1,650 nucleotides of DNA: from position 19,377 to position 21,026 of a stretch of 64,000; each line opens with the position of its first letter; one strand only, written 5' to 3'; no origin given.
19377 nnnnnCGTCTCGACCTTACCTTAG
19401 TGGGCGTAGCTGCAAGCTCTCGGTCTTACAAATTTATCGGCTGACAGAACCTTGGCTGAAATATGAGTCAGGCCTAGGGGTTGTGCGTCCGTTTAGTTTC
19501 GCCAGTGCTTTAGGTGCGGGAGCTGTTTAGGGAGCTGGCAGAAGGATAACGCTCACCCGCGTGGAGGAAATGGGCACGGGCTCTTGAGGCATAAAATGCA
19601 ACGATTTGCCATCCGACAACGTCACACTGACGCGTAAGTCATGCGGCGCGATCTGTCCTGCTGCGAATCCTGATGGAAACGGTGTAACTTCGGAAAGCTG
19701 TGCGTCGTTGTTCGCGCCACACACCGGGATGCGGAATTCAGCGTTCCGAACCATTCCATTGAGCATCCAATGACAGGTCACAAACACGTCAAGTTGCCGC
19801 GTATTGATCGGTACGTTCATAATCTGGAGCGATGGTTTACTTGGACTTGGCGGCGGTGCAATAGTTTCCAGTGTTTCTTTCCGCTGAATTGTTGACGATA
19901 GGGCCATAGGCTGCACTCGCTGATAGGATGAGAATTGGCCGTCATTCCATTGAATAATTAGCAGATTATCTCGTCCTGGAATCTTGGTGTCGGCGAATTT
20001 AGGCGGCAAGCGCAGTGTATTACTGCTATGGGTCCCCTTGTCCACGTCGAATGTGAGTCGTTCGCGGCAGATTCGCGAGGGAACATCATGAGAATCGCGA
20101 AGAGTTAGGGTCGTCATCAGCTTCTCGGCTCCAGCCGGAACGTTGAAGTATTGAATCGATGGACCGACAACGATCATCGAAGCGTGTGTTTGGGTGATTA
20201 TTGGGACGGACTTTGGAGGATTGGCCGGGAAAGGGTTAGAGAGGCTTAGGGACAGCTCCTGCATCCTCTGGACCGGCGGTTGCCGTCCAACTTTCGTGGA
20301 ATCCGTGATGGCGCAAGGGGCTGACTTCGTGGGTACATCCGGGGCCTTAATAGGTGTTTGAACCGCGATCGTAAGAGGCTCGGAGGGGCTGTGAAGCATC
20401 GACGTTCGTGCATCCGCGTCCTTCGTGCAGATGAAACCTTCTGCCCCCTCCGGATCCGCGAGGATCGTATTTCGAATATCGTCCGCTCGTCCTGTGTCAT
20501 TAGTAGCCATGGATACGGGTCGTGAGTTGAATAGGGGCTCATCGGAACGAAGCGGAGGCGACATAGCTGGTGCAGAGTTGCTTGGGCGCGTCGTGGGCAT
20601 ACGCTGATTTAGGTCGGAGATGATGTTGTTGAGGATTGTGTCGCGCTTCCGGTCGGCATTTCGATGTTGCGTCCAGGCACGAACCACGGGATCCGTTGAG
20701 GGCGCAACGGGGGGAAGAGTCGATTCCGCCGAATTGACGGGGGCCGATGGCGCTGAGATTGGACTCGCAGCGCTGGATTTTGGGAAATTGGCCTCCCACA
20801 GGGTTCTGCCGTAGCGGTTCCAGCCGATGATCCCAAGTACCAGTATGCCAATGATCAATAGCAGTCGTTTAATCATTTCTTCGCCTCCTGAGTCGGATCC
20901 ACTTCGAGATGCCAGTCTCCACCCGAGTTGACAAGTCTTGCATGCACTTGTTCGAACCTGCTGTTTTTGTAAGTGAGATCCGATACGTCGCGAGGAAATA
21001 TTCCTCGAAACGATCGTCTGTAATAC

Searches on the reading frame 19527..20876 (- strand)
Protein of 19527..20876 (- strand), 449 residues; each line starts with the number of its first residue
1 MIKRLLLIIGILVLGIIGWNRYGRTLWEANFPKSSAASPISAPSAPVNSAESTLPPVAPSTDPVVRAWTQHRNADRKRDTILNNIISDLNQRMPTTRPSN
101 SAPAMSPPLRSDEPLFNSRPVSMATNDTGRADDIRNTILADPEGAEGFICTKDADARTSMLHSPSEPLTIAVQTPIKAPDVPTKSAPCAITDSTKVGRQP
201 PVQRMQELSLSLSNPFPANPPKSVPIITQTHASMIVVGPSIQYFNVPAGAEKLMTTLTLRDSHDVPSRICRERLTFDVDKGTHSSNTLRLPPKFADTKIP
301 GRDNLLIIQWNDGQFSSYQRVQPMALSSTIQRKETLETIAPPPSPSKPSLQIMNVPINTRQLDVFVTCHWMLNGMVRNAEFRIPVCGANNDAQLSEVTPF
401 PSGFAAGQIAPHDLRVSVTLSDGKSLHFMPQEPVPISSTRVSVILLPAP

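Call 6: search_protein_families(library=pfam, max_evalue=0.01, proteins=[window:19527-20876:-])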
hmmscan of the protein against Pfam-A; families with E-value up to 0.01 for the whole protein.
window:19527-20876:- (449 aa): 0 families

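Call 68: find_encoding_contigs(protein=window:19527-20876:-, flank=10000, max_places=10)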
Protein window:19527-20876:- (449 aa): 5 contigs read that carry it; 3 places shown.
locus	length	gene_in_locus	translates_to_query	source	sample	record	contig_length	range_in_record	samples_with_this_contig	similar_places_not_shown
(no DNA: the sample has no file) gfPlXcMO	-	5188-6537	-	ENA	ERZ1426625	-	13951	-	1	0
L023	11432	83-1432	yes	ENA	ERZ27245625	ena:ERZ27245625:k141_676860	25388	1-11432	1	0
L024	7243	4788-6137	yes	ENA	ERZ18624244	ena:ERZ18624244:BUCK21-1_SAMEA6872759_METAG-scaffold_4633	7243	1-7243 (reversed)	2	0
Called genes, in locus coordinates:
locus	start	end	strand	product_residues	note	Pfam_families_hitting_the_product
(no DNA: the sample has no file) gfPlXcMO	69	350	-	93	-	-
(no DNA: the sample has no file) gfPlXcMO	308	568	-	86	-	PF03118:RNA_pol_A_CTD (weak)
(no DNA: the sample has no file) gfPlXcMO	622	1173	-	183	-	-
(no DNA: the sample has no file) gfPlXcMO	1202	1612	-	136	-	-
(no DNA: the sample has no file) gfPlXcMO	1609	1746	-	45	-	-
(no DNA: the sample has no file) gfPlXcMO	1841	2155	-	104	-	-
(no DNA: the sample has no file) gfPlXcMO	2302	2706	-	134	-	-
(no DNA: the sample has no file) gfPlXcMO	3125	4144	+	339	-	-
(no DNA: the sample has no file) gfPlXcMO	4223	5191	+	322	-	-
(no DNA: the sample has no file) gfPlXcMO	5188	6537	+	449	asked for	-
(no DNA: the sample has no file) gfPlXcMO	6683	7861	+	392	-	PF04403:PqiA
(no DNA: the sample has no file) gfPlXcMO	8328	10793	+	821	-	PF01935:DUF87 (weak), PF10412:TrwB_AAD_bind (faint)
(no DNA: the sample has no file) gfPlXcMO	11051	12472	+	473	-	-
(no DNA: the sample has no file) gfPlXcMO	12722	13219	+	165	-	-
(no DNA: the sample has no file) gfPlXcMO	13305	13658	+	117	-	-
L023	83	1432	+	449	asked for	-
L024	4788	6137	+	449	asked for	-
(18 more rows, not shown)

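Call 110: search_protein_families(library=ncbifam, max_evalue=0.001, proteins=[window:19527-20876:-])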
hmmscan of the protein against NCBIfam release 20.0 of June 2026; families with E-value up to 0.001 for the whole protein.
window:19527-20876:- (449 aa): 0 families
